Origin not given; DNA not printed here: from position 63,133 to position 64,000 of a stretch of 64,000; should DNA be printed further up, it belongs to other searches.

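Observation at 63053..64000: tRNA-Lys 3' fragment plus a P4-type integrase: the edge of an integrated genomic island or prophage extending past the window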

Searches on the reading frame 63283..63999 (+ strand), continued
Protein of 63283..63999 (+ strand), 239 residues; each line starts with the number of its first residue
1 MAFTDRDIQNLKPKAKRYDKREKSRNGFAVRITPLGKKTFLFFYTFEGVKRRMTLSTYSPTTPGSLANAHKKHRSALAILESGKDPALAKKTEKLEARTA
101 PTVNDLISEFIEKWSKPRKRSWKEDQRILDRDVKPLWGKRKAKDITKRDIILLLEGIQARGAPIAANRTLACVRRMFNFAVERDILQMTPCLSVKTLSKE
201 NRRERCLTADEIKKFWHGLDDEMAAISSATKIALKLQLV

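Call 25: search_protein_families(library=phrogs, proteins=[L006:11212-12000:+, L006:12263-12748:+, L006:12723-14345:+, L006:14299-14853:+, L006:15043-16089:-, L016:11191-12141:+, L016:12901-13581:+, L016:13595-15364:+, L016:15436-16104:+, L016:16377-17444:-], max_evalue=0.001)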
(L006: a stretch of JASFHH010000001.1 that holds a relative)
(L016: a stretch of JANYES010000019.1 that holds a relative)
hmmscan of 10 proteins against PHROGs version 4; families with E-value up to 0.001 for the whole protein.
L006:11212-12000:+ (262 aa): 0 families

L006:12263-12748:+ (161 aa): 0 families

L006:12723-14345:+ (540 aa): 1 family
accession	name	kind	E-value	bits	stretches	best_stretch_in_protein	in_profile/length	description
phrog_2373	-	DNA, RNA and nucleotide metabolism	3.9e-29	102.6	1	21-525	33-513/515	DNA helicase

L006:14299-14853:+ (184 aa): 3 families
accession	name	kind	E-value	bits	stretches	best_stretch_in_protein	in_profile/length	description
phrog_9747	-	unknown function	1.5e-08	35.6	1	61-165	19-133/147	-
phrog_26239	-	unknown function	2.2e-06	29.1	1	45-78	18-51/146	-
phrog_4114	-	unknown function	2.6e-06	28.5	1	45-70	7-32/123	-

L006:15043-16089:- (348 aa): 0 families

L016:11191-12141:+ (316 aa): 0 families

L016:12901-13581:+ (226 aa): 4 families
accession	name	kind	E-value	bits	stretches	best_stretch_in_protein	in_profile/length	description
phrog_35955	-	unknown function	6.1e-28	99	1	1-132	1-135/285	-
phrog_2514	-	DNA, RNA and nucleotide metabolism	2.7e-16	60.7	1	8-136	9-140/270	DnaD-like helicase loader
phrog_27581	-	unknown function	1.3e-09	39.1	1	24-112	46-141/216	-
phrog_186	-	DNA, RNA and nucleotide metabolism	2.1e-07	31.9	1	35-158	38-176/308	DnaD-like helicase loader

L016:13595-15364:+ (589 aa): 7 families
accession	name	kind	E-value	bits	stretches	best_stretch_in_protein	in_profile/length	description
phrog_239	-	DNA, RNA and nucleotide metabolism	8.8e-96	323.6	1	22-585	39-608/801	DNA primase/helicase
phrog_5482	-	unknown function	3.6e-34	119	1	334-584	46-307/341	-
phrog_18375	-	DNA, RNA and nucleotide metabolism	7.8e-32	111.3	1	302-576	337-615/644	DNA primase/helicase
phrog_19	-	DNA, RNA and nucleotide metabolism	4.1e-29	102.9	1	316-582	322-587/621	DnaB-like replicative helicase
phrog_47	-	DNA, RNA and nucleotide metabolism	2.1e-23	83.8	1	2-297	32-340/947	DNA primase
phrog_243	-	DNA, RNA and nucleotide metabolism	6.3e-08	32.9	1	323-576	17-268/273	DnaB-like replicative helicase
phrog_849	-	DNA, RNA and nucleotide metabolism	3.4e-06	27.3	1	93-292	147-341/435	DNA primase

L016:15436-16104:+ (222 aa): 0 families

L016:16377-17444:- (355 aa): 0 families

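Call 34: list_cluster_members(proteins=[window:63283-63999:+])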
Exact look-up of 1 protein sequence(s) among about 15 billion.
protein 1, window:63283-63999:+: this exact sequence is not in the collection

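Call 36: search_protein_families(library=pfam, proteins=[L005:1513-1863:+, L005:1869-2135:+, L005:2159-3433:-, L005:3706-4983:-, L005:4986-5357:-, L005:5371-5805:-, L005:6041-6448:-, L005:6716-7348:-, L005:7677-10148:-, L005:7361-7684:-], max_evalue=0.001)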
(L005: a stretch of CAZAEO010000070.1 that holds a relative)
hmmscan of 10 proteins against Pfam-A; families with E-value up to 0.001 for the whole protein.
L005:1513-1863:+ (116 aa): 1 family
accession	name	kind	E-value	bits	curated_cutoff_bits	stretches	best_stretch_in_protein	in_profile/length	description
PF06296.18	RelE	-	4.2e-09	37.1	27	1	19-115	8-101/120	RelE toxin of RelE / RelB toxin-antitoxin system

L005:1869-2135:+ (88 aa): 2 families
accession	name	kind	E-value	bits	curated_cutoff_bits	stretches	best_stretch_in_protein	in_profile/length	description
PF15731.11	MqsA_antitoxin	-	4.9e-05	23.9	30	1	17-85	62-130/131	Antitoxin component of bacterial toxin-antitoxin system, MqsA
PF01381.28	HTH_3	-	0.00072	20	23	0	31-65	3-37/55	Helix-turn-helix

L005:2159-3433:- (424 aa): 1 family
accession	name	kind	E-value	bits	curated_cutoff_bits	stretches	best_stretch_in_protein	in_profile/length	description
PF00144.29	Beta-lactamase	-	2.3e-45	155.7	27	1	30-358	18-312/329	Beta-lactamase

L005:3706-4983:- (425 aa): 1 family
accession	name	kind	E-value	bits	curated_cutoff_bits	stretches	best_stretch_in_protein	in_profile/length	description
PF05569.17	Peptidase_M56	-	6.1e-25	88.4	31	1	105-270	109-294/296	BlaR1 peptidase M56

L005:4986-5357:- (123 aa): 3 families
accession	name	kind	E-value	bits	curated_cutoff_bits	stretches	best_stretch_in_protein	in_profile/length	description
PF03965.22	Penicillinase_R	-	3.7e-29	101.9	22.6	1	9-122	1-114/115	Penicillinase repressor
PF01047.28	MarR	-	9.2e-05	22.7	24.6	1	9-64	1-52/59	MarR family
PF01978.25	TrmB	-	0.00023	21.4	25.6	0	8-71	5-63/68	Sugar-specific transcriptional regulator TrmB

L005:5371-5805:- (144 aa): 0 families

L005:6041-6448:- (135 aa): 1 family
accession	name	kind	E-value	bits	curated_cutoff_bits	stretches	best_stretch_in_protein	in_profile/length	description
PF18932.5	DUF5681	-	1.5e-07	32.3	27.5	1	2-62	4-75/77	Family of unknown function (DUF5681)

L005:6716-7348:- (210 aa): 0 families

L005:7677-10148:- (823 aa): 2 families
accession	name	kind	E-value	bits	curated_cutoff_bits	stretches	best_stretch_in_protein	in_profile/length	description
PF13148.11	DUF3987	-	2.8e-80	270.7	27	1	352-735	1-363/364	Protein of unknown function (DUF3987)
PF13362.12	Toprim_3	-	1.2e-06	29.3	27.2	1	196-294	2-91/95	Toprim domain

L005:7361-7684:- (107 aa): 0 families

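Call 37: search_protein_families(library=pfam, proteins=[L003:6498-7172:+, L003:7306-7506:+, L003:7777-8448:+, L003:8460-10292:+, L003:10305-10946:+, L003:11534-12040:+, L003:12371-13975:+, L003:14013-15326:+, L008:12312-15716:+, L008:15765-17300:+], max_evalue=0.001)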
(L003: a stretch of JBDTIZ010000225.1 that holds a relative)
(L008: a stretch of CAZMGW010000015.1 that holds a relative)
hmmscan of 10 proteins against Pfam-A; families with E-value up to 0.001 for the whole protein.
L003:6498-7172:+ (224 aa): 0 families

L003:7306-7506:+ (66 aa): 1 family
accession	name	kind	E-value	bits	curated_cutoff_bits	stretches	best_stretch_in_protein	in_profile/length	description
PF05930.18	Phage_AlpA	-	1.4e-15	57.3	21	1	7-57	1-51/51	Prophage CP4-57 regulatory protein (AlpA)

L003:7777-8448:+ (223 aa): 1 family
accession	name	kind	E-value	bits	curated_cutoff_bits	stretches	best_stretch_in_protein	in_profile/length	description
PF13730.12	HTH_36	-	1.2e-08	35.1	25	1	20-73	2-55/55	Helix-turn-helix domain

L003:8460-10292:+ (610 aa): 5 families
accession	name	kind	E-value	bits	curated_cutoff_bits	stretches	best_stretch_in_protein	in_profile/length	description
PF13155.12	Toprim_2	-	3.6e-10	40.5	22.1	1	204-289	2-87/88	Toprim-like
PF03796.21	DnaB_C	-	3.6e-09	36.8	27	1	351-574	16-240/255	DnaB-like helicase C terminal domain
PF13662.12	Toprim_4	-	1.7e-08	35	25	1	201-277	2-80/85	Toprim domain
PF13481.12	AAA_25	-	3.7e-07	30.4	27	1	351-503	30-194/195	AAA domain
PF01751.28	Toprim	-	9e-06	26.2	23.1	1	202-278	2-93/96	Toprim domain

L003:10305-10946:+ (213 aa): 0 families

L003:11534-12040:+ (168 aa): 0 families

L003:12371-13975:+ (534 aa): 1 family
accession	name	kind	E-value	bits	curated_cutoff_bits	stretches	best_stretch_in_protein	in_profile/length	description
PF02646.22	RmuC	-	1.5e-96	323.4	26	1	168-468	2-290/291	RmuC family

L003:14013-15326:+ (437 aa): 1 family
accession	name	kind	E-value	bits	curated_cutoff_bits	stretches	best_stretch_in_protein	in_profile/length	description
PF20421.4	DHR-2_Lobe_C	-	9.5e-05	22.7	26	0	348-411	41-102/103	DHR-2, Lobe C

L008:12312-15716:+ (1134 aa): 15 families
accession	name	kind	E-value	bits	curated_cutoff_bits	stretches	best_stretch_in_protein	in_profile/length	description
PF13424.12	TPR_12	-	2e-25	89.2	30.1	2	865-933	5-75/77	Tetratricopeptide repeat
PF00196.25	GerE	-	1.3e-13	50.7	23.5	1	31-85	2-56/57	Bacterial regulatory proteins, luxR family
PF13181.12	TPR_8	-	9.9e-13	47.6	25.7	0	1070-1102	1-33/34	Tetratricopeptide repeat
PF07719.23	TPR_2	-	1.4e-11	44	27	0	1070-1100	1-31/34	Tetratricopeptide repeat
PF24885.1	TPR_NPHP3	-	1.5e-08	34.7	100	0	1048-1107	161-220/239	Nephrocystin-3 TPR domain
PF17874.7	TPR_MalT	-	2.4e-08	34.1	45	0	820-933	42-152/336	MalT-like TPR region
PF13374.12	TPR_10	-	2.7e-08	34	27.5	0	905-941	4-40/42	Tetratricopeptide repeat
PF00931.28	NB-ARC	-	1.6e-07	31.3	23.5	1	326-467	2-139/248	NB-ARC domain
PF00515.34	TPR_1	-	2e-05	24.7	27.8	0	1070-1100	1-31/34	Tetratricopeptide repeat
PF13428.12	TPR_14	-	2.1e-05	25.2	23.5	0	864-888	3-27/44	Tetratricopeptide repeat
PF25000.1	DUF7779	-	3.2e-05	24.5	27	1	562-634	2-90/95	Domain of unknown function (DUF7779)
PF13676.11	TIR_2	-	0.00015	22.7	28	0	133-245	6-111/122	TIR domain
PF13191.12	AAA_16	-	0.00038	21.4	32.6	1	321-380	1-57/167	AAA ATPase domain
PF05729.18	NACHT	-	0.00069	19.9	26.7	0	348-475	5-140/167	NACHT domain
PF25199.1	nSTAND_NTPase5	-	0.00079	19.7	34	0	342-470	40-139/145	Novel STAND NTPase 5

L008:15765-17300:+ (511 aa): 2 families
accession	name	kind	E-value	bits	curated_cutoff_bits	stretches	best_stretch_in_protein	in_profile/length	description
PF01425.27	Amidase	-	5.4e-54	184.4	27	1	90-461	42-445/445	Amidase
PF13683.12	rve_3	-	4.9e-08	33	26.5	1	26-71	2-47/67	Integrase core domain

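Call 40: search_dna_similar(query=window:63283-63999:+, collection=phages, mode=protein, max_rows=15)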
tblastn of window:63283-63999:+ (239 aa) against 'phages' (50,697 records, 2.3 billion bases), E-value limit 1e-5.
Records with a match: 89; places in all: 89; records where one place covers at least 80% of the query: 81.
Best place of each record, by identity: <60% 89.
By first word of the organism name: Pseudomonas 31; Rhodobacter 21; Acinetobacter 7; Achromobacter 4; Burkholderia 3; Escherichia 3; Vibrio 3; Ralstonia 2; Sinorhizobium 2; Agrobacterium 2; and 11 more.
By host as written in the record: Rhodobacter capsulatus YW1 21; Pseudomonas aeruginosa 20; - 10; Acinetobacter baumannii 4; Pseudomonas sp. 4; Escherichia coli K-12 3; Achromobacter sp. 2; Agrobacterium tumefaciens C58 2; and 22 more.
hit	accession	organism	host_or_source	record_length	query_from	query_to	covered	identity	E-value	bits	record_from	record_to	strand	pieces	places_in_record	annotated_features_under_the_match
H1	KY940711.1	Bradyrhizobium phage BDU-MI-1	Bradyrhizobium diazoefficiens USDA110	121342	3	239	99%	31.3%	1e-20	96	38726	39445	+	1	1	integrase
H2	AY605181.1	Burkholderia phage BcepC6B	-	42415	26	238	89%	31.3%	1e-12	72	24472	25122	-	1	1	g25: gp25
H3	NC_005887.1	Burkholderia phage BcepC6B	Burkholderia cepacia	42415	26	238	89%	31.3%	1e-12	72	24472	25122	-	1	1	site-specific integrase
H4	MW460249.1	Pseudomonas phage Itty13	Pseudomonas aeruginosa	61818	3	236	98%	27.1%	6e-7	56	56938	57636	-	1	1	integrase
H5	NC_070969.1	Pseudomonas phage Itty13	Pseudomonas aeruginosa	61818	3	236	98%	27.1%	6e-7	56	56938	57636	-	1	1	integrase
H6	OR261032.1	Aeromonas phage ST4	Aeromonas hydrophila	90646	27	225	83%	31.9%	8e-13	73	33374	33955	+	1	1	integrase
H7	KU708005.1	Pseudomonas phage phiAH14b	Pseudomonas sp. ANT_H14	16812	1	236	99%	26.1%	6e-13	73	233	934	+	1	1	integrase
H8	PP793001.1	Pseudoalteromonas phage vB_Psp_PY3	Pseudoalteromonas sp. YM1-2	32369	1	236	99%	26.0%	5e-9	62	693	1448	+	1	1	site specific integrase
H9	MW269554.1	Achromobacter phage vB_AchrS_AchV4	-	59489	1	236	99%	25.8%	3e-9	62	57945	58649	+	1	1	DNA-binding domain-containing integrase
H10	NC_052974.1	Achromobacter phage vB_AchrS_AchV4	-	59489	1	236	99%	25.8%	3e-9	62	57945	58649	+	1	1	DNA-binding domain-containing integrase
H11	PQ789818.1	Burkholderia phage vB_E332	Burkholderia sp.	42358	26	238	89%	28.3%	2e-11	69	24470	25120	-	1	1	site-specific integrase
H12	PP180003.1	Escherichia phage mEp515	Escherichia coli K-12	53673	25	239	90%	28.0%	1e-15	81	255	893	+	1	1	integrase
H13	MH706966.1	Enterobacteria phage mEp021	Escherichia coli str. K-12 substr. W3110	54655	25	239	90%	28.0%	1e-15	81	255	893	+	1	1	putative integrase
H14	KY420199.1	Proteus phage vB_PvuS_Pm34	Proteus vulgaris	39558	27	239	89%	28.0%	6e-13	73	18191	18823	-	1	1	integrase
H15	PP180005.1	Escherichia phage mEp554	Escherichia coli K-12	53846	25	239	90%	27.5%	6e-15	79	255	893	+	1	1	integrase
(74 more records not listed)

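Call 44: find_encoding_contigs(protein=P0001, flank=10000, max_places=3)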
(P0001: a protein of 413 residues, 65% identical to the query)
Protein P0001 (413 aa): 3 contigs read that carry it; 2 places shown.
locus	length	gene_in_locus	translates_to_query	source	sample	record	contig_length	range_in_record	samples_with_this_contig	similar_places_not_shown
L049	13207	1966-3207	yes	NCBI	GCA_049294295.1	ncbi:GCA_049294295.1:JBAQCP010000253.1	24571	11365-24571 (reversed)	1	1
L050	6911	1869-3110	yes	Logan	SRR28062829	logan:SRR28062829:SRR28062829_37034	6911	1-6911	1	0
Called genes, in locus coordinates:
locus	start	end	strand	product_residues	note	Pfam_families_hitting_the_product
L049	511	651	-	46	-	-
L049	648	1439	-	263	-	PF07751:Abi_2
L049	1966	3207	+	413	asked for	PF13356:Arm-DNA-bind_3, PF22022:Phage_int_M, PF00589:Phage_integrase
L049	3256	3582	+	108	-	PF06296:RelE (weak)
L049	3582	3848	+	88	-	PF15731:MqsA_antitoxin (weak)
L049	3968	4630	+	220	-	-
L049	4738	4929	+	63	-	PF05930:Phage_AlpA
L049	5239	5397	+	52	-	-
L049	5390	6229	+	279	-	-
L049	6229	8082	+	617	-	PF01751:Toprim (faint), PF13155:Toprim_2, PF13662:Toprim_4 (weak), PF13481:AAA_25 (weak)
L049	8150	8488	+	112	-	-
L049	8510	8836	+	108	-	-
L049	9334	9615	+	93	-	-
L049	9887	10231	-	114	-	-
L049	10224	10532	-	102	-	-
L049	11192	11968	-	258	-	PF03372:Exo_endo_phos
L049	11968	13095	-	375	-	PF05170:AsmA, PF13116:YhdP, PF05170:AsmA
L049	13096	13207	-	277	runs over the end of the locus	PF00194:Carb_anhydrase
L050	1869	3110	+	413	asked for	PF13356:Arm-DNA-bind_3, PF22022:Phage_int_M, PF00589:Phage_integrase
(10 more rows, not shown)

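Call 45: find_encoding_contigs(protein=P0075, flank=10000, max_places=3)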
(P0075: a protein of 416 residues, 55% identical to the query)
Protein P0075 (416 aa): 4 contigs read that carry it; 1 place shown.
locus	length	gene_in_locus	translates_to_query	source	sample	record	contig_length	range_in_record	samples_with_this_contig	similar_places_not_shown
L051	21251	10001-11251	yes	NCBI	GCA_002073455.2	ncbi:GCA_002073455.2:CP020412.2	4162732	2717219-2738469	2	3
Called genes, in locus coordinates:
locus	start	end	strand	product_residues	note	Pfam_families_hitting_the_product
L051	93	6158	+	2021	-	PF11019:DUF2608, PF00293:NUDIX (weak), PF13637:Ank_4 (faint), PF12796:Ank_2 (weak), PF13606:Ank_3 (faint), PF00023:Ank (faint), PF01022:HTH_5 (faint), PF12796:Ank_2, +2 more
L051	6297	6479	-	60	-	PF13817:DDE_Tnp_IS66_C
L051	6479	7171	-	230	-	PF03050:DDE_Tnp_IS66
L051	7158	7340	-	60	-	-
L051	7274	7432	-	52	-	PF05717:TnpB_IS66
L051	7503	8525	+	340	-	-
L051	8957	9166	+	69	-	-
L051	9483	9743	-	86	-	-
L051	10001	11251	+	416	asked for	PF13356:Arm-DNA-bind_3, PF22022:Phage_int_M, PF00589:Phage_integrase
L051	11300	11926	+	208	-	-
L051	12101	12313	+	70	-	PF05930:Phage_AlpA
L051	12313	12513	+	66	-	-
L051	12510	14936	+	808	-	PF13662:Toprim_4 (faint), PF08706:D5_N, PF19263:DUF5906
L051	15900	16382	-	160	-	PF20901:Sf6_terminase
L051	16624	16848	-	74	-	-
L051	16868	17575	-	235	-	-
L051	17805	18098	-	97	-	-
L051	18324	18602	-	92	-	-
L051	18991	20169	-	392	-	PF00155:Aminotran_1_2, PF01041:DegT_DnrJ_EryC1 (weak), PF01053:Cys_Met_Meta_PP (weak)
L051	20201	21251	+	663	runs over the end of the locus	PF00270:DEAD (faint), PF04851:ResIII, PF17757:UvrB_inter, PF27431:UvrB_3rd, PF00271:Helicase_C, PF12344:UvrB, PF02151:UVR (weak)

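Call 52: find_related_loci(query=A2, collection=viral_contigs, flank=10000)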
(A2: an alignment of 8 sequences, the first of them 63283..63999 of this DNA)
Query A2 (239 aa) in viral_contigs; peptide patterns used: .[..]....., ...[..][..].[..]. (x = any residue, [..] = any of these).
174 stretches matched a pattern; 9 encode a relative of the query (tblastn E <= 1e-3); 9 distinct loci.
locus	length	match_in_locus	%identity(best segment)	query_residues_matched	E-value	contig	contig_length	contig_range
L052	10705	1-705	53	1-239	4e-81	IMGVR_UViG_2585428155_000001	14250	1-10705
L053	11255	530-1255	47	1-239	6e-63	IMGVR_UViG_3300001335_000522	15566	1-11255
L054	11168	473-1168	44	1-239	2e-59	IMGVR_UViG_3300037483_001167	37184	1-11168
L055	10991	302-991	42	1-238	2e-57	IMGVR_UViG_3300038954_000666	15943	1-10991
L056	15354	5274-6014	42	1-239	2e-48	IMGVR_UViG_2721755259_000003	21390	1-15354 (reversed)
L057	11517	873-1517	40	27-239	2e-45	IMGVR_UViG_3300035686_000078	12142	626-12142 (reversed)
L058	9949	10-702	37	3-239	2e-43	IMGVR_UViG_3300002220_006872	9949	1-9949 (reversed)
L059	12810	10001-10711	23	3-239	1e-9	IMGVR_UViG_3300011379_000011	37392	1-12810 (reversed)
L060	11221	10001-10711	23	3-239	2e-9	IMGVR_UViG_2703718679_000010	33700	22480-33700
